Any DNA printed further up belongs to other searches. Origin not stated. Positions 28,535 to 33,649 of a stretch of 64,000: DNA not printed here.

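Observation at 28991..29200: Pilin-like hairpin fused to a ~1400-aa PKD adhesin stalk with a second C-terminal anchor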

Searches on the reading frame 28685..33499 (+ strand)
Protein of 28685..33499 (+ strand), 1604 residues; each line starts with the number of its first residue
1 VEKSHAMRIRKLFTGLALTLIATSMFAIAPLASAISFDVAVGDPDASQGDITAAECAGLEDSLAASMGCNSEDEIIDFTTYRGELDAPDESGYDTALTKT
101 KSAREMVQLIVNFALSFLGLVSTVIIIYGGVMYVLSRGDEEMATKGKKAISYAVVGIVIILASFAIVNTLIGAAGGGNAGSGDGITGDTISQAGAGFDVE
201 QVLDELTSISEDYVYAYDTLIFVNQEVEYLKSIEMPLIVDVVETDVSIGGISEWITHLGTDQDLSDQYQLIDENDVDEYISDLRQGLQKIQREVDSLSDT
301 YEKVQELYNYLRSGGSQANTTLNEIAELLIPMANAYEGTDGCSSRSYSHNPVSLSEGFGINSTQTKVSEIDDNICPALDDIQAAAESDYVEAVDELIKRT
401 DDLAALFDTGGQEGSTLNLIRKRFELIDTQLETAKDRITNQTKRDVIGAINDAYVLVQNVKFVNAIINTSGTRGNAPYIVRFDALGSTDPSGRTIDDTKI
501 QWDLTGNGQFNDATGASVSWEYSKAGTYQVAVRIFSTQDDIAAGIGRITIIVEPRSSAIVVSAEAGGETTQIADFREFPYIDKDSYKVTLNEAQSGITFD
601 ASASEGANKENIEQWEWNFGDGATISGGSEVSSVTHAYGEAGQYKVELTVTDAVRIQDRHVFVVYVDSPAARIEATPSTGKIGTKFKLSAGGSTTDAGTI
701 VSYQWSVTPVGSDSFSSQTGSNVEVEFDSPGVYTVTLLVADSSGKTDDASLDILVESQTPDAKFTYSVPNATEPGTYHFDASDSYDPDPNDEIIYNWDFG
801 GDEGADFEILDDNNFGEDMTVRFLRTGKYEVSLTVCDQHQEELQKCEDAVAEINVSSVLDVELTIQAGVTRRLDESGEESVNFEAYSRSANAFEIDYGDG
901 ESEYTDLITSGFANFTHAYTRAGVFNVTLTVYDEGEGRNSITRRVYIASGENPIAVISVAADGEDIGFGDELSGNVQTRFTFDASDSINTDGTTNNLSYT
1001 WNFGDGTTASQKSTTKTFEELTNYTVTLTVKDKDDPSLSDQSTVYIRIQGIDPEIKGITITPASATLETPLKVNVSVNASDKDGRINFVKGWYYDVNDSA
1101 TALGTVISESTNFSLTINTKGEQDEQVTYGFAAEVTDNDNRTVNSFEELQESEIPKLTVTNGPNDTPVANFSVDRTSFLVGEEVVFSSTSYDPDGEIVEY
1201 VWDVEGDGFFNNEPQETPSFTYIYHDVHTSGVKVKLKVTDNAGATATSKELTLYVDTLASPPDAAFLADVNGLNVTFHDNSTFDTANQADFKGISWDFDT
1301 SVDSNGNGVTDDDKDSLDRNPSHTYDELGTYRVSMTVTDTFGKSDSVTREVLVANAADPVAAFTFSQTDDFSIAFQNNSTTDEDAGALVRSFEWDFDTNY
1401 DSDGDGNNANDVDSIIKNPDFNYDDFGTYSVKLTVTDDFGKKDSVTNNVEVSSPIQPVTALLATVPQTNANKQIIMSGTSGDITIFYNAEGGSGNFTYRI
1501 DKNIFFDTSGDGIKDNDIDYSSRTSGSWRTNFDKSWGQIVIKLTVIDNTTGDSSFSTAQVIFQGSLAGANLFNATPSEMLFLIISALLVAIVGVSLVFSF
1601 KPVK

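Call 3: search_protein_families(library=pfam, proteins=[window:28685-33499:+], max_evalue=0.01)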
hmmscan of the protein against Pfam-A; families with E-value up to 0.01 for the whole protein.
window:28685-33499:+ (1604 aa): 7 families
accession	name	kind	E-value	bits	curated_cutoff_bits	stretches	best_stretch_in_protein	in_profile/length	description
PF18911.6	PKD_4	-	2.7e-77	255.3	27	9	974-1046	14-83/85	PKD domain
PF00801.26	PKD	-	2.3e-55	184.9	23.5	8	978-1034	15-69/80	PKD domain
PF22352.2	K319L-like_PKD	-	9.5e-17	61.2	27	1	685-755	13-84/84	K319L-like, PKD domain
PF18895.5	T4SS_pilin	-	2.6e-08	34.3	26.6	1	106-170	8-71/71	Type IV secretion system pilin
PF16403.11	Bact_surface_Ig-like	-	0.00049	20.5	27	0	1412-1451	32-71/71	Bacterial surface protein, Ig-like domain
PF21027.3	Sde0182_C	-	0.00075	20.5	27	0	778-797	3-21/83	Cellulose-binding protein Sde0182, C-terminal domain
PF04956.18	TrbC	-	0.0075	16.9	27.9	1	101-170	35-98/98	TrbC/VIRB2 pilin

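Call 4: search_protein_families(library=ncbifam, proteins=[window:28685-33499:+], max_evalue=0.01)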
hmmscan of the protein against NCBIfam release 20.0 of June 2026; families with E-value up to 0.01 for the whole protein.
window:28685-33499:+ (1604 aa): 4 families
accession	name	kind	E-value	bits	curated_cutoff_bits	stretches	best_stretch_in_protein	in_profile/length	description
NF058578.1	CPR_pilus_PamR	equivalog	3e-11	42.7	300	1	892-951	182-241/297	pilus system RbmA-like protein PamR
TIGR00864.1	PCC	subfamily_domain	5.5e-11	39.6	1861.4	2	614-834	1253-1458/2700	polycystin cation channel protein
NF045849.1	ICE_MMCAP2_0565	equivalog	9e-06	25.3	40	1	107-173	13-79/80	Mbov_0395 family pilin-like conjugal transfer protein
TIGR03769.1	P_ac_wall_RPT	domain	1.3e-05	25.6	30.9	0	519-536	6-23/41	TIGR03769 domain-containing protein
